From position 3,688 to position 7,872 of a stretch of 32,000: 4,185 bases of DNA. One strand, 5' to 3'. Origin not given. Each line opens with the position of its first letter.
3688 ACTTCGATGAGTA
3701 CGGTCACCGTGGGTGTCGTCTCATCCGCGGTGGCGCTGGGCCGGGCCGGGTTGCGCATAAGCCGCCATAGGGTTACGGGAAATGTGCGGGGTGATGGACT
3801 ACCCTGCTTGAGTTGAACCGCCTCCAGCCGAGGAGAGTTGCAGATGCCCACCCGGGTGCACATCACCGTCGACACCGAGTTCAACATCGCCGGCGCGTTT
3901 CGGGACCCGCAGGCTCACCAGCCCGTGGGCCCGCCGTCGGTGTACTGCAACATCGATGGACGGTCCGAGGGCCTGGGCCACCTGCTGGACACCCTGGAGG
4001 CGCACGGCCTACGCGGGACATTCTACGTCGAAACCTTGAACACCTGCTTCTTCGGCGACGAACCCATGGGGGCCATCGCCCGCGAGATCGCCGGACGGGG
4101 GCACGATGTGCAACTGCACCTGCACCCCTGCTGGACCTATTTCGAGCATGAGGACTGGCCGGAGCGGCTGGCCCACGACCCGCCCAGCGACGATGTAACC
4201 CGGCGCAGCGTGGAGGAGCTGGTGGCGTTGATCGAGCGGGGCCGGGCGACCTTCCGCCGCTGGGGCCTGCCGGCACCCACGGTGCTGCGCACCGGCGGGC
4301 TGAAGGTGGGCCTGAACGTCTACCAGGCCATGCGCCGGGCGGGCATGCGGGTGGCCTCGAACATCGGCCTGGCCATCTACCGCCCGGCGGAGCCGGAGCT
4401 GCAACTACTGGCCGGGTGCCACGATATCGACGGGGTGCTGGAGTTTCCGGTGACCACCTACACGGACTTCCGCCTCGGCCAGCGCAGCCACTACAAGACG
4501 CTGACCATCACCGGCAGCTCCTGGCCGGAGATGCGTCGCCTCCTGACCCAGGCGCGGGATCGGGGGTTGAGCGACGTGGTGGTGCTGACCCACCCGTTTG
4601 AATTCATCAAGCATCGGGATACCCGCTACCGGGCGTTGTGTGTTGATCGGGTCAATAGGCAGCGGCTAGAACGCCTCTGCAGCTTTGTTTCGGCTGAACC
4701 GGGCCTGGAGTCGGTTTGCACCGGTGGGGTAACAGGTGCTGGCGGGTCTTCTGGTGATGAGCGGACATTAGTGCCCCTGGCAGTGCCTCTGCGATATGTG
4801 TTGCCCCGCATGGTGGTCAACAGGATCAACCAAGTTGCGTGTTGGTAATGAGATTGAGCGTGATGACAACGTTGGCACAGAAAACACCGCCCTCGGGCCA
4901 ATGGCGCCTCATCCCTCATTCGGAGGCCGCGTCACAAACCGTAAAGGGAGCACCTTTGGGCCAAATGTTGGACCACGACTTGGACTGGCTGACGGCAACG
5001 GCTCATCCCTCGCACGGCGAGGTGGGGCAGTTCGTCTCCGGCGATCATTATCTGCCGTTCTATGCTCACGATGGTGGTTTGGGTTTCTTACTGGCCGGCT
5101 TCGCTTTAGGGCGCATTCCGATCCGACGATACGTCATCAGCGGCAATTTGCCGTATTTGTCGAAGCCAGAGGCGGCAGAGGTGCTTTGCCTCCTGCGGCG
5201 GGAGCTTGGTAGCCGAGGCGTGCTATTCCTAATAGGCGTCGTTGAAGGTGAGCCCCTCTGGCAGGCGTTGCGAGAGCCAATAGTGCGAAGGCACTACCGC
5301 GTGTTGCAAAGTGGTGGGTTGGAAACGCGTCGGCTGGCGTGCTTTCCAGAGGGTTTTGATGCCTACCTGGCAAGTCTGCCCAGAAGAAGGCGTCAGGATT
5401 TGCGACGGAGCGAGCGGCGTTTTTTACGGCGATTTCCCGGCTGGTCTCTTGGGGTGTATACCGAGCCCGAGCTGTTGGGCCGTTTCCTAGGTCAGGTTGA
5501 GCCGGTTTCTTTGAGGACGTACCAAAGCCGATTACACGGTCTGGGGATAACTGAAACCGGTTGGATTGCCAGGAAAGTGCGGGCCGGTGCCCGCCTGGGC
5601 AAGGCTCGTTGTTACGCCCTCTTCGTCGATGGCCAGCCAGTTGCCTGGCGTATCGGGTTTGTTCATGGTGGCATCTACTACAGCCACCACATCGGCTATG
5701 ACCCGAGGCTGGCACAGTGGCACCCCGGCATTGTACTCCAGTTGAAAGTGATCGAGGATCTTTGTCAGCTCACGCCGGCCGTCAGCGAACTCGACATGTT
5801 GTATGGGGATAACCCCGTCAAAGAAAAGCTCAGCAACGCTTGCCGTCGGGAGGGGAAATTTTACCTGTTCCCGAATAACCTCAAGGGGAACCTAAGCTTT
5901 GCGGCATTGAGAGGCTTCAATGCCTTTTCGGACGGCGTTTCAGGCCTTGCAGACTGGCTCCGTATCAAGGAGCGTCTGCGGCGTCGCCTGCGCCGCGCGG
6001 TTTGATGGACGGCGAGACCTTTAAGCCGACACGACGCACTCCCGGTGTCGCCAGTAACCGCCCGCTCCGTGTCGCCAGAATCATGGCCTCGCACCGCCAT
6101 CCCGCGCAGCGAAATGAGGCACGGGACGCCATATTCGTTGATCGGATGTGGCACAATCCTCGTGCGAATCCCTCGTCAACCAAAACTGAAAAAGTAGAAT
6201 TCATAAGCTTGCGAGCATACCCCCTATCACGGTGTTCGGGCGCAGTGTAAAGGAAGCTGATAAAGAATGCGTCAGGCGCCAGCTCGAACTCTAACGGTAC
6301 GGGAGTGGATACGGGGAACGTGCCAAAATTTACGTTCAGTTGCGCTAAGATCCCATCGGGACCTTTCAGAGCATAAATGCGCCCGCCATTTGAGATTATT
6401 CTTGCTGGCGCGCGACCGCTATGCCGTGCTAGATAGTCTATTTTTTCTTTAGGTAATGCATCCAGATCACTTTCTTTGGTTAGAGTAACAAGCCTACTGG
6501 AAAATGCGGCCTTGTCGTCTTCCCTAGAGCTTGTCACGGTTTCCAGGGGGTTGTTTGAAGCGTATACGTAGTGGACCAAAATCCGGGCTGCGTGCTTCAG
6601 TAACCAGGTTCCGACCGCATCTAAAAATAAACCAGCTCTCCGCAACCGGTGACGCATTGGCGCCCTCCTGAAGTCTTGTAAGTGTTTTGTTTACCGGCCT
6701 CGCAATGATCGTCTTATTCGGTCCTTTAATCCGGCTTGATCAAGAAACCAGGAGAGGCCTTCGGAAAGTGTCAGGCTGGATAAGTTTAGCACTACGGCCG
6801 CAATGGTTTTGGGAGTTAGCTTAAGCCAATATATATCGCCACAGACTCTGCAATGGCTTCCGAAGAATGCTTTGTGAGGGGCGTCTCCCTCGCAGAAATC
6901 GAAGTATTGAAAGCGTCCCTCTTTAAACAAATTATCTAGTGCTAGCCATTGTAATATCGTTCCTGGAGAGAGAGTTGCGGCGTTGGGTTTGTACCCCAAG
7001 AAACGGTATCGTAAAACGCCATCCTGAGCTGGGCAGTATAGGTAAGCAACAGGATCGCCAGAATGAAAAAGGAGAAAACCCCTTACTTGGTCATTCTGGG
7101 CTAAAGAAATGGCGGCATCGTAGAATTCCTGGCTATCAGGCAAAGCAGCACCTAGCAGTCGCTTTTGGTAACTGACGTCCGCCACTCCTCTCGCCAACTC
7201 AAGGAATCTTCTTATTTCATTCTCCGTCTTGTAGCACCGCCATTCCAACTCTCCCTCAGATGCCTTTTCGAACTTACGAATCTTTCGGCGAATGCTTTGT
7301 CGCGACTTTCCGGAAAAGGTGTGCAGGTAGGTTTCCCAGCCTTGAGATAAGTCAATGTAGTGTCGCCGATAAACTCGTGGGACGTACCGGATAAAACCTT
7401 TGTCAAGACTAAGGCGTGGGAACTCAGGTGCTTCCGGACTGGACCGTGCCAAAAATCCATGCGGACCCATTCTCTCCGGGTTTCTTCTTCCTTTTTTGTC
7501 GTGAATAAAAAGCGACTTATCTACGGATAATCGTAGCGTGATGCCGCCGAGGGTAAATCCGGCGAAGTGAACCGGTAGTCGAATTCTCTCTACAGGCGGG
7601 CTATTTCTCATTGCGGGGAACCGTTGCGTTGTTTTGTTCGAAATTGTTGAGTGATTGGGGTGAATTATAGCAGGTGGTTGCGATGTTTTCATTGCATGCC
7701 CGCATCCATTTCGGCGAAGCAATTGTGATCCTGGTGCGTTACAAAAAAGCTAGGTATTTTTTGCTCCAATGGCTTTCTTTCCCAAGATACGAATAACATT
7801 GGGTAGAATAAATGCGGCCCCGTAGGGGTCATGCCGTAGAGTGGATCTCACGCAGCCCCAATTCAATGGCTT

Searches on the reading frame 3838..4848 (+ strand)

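Call 41: search_protein_families(library=pfam, proteins=[window:3838-4848:+], max_evalue=0.001)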
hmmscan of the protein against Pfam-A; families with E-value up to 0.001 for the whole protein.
window:3838-4848:+ (336 aa): 1 family
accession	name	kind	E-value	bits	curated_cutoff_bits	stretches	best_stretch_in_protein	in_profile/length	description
PF01522.26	Polysacc_deac_1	-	3e-06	27.6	23.1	1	40-172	15-123/124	Polysaccharide deacetylase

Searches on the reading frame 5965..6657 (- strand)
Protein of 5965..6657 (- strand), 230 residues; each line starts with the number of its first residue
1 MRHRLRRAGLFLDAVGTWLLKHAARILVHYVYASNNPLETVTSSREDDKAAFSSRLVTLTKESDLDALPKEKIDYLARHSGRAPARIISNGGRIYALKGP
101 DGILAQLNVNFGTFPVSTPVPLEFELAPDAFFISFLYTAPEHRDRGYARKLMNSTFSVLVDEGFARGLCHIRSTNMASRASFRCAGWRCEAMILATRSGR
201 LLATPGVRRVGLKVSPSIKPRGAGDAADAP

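Call 41: search_protein_families(library=pfam, proteins=[window:5965-6657:-], max_evalue=0.001)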
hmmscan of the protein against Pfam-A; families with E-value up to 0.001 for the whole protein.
window:5965-6657:- (230 aa): 2 families
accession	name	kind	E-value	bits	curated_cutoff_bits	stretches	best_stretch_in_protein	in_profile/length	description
PF00583.31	Acetyltransf_1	-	4e-07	30.7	20.7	1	127-186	56-115/116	Acetyltransferase (GNAT) family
PF08445.16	FR47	-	0.00051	20.4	22.1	0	129-187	20-77/86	FR47-like protein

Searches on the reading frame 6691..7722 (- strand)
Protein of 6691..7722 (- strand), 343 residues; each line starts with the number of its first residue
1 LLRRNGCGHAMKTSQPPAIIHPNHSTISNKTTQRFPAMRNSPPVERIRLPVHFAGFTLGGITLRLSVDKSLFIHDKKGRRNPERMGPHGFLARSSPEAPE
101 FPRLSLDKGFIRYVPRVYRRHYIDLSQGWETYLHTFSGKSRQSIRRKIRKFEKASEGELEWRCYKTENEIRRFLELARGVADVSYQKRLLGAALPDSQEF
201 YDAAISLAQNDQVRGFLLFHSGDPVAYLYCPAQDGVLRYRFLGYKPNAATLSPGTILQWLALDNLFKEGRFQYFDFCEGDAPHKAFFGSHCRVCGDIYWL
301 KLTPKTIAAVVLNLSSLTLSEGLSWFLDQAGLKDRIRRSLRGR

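Call 6: search_protein_families(library=ncbifam, proteins=[window:6691-7722:-], max_evalue=0.001)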
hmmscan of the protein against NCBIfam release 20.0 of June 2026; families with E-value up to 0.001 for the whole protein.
window:6691-7722:- (343 aa): 0 families

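Call 7: search_protein_families(library=pfam, proteins=[window:6691-7722:-], max_evalue=0.01)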
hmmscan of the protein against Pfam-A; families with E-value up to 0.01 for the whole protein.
window:6691-7722:- (343 aa): 1 family
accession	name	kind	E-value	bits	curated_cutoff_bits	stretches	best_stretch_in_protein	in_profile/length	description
PF13480.13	Acetyltransf_6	-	2.5e-23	83.3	22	1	139-284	2-142/143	Acetyltransferase (GNAT) domain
